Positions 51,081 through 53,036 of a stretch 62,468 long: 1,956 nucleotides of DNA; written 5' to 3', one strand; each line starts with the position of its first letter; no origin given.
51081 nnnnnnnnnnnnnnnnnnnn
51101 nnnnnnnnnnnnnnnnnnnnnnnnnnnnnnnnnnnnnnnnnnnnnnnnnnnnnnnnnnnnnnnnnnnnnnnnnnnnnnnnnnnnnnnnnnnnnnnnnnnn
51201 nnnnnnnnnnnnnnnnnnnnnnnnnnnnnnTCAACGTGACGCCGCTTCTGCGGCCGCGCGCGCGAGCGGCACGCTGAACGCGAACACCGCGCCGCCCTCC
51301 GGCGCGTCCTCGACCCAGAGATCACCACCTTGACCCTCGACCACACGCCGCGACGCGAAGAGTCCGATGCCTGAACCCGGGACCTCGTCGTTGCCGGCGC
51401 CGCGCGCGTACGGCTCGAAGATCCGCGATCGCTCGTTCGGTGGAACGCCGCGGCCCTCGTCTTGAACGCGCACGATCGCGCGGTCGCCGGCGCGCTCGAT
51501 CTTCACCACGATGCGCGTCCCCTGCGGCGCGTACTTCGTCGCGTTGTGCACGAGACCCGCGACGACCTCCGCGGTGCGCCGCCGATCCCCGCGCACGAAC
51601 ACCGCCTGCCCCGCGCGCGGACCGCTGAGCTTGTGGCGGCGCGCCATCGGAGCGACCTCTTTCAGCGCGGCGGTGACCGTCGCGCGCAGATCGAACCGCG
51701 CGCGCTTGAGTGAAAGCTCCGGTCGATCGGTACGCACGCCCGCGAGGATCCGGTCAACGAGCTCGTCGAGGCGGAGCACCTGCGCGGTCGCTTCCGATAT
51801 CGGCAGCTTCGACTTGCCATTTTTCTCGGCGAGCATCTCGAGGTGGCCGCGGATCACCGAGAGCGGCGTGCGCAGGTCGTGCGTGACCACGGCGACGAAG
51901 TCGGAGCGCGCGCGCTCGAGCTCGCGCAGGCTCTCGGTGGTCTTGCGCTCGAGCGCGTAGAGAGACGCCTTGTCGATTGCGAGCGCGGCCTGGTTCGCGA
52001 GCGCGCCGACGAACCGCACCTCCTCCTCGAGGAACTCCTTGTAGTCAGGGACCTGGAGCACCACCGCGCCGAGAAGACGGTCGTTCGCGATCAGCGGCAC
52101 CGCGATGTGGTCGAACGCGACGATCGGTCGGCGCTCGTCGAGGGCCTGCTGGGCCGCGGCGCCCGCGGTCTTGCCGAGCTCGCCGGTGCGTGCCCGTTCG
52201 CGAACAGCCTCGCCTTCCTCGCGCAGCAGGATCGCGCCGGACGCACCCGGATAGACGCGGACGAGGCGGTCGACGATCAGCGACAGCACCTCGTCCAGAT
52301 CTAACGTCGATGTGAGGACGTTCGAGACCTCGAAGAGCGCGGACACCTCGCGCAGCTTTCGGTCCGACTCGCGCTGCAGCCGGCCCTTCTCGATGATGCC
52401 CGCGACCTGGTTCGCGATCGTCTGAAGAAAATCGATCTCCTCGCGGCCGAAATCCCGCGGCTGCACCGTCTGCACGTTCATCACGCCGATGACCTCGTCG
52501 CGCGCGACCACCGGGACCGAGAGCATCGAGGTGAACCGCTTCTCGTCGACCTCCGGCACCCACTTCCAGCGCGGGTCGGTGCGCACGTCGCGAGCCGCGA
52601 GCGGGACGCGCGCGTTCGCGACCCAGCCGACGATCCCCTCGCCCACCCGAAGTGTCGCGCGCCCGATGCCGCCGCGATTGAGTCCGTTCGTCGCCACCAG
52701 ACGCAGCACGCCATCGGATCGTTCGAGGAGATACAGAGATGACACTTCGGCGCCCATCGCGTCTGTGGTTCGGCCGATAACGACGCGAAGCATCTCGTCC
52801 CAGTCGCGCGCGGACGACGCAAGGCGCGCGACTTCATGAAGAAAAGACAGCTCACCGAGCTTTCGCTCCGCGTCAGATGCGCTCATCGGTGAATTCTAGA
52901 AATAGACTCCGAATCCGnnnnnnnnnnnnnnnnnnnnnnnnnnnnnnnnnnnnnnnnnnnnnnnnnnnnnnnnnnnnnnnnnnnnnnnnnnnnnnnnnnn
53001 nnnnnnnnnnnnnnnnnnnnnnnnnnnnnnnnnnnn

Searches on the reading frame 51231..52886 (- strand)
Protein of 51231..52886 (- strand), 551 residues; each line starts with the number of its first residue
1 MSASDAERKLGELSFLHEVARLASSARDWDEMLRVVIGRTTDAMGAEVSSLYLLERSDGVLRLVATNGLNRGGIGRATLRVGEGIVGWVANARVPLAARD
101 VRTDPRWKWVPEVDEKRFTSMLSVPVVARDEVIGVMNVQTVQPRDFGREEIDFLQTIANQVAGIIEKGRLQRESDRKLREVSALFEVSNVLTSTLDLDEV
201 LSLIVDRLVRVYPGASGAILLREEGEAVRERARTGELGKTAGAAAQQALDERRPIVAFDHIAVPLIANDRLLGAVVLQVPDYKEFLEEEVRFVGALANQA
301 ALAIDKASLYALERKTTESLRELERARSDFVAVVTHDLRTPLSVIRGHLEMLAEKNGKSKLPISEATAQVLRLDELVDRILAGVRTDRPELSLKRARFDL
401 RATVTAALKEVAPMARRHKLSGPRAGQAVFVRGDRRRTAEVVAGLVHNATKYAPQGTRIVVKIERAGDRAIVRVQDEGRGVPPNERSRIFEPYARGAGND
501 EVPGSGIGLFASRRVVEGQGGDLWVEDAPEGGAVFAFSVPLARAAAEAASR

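Call 15: find_encoding_contigs(protein=window:51231-52886:-, flank=10000, max_places=4)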
Protein window:51231-52886:- (551 aa): 8 contigs read that carry it; 4 places shown.
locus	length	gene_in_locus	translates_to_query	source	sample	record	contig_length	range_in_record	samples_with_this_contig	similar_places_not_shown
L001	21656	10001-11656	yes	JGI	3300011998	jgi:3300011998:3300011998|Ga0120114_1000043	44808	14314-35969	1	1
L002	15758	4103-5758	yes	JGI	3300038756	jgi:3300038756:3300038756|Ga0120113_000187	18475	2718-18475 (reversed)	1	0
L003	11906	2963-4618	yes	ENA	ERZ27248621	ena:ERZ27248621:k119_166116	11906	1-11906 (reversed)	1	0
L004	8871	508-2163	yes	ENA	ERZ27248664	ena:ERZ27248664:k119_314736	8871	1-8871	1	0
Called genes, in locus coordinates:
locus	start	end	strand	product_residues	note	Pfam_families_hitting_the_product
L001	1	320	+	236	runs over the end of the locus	PF04452:Methyltrans_RNA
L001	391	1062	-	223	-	PF02660:G3P_acyltransf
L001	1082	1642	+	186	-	PF04229:GrpB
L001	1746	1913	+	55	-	PF01165:Ribosomal_S21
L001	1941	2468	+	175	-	PF09424:YqeY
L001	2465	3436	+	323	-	PF02562:PhoH, PF13245:AAA_19 (weak), PF13604:AAA_30 (faint)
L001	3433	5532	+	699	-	PF07697:7TMR-HDED, PF07698:7TM-7TMR_HD, PF01966:HD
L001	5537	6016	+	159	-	PF02130:YbeY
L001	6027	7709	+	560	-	PF13354:Beta-lactamase2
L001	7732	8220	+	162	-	-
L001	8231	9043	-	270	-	PF01061:ABC2_membrane, PF12679:ABC2_membrane_2, PF12698:ABC2_membrane_3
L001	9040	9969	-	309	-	PF00005:ABC_tran, PF13304:AAA_21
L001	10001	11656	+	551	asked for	PF01590:GAF, PF13185:GAF_2, PF13492:GAF_3, PF01590:GAF, PF13185:GAF_2, PF13492:GAF_3, PF00512:HisKA, PF02518:HATPase_c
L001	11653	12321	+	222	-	PF00072:Response_reg, PF00486:Trans_reg_C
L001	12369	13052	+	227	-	PF12728:HTH_17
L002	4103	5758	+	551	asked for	PF01590:GAF, PF13185:GAF_2, PF13492:GAF_3, PF01590:GAF, PF13185:GAF_2, PF13492:GAF_3, PF00512:HisKA, PF02518:HATPase_c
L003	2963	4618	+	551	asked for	PF01590:GAF, PF13185:GAF_2, PF13492:GAF_3, PF01590:GAF, PF13185:GAF_2, PF13492:GAF_3, PF00512:HisKA, PF02518:HATPase_c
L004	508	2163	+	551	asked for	PF01590:GAF, PF13185:GAF_2, PF13492:GAF_3, PF01590:GAF, PF13185:GAF_2, PF13492:GAF_3, PF00512:HisKA, PF02518:HATPase_c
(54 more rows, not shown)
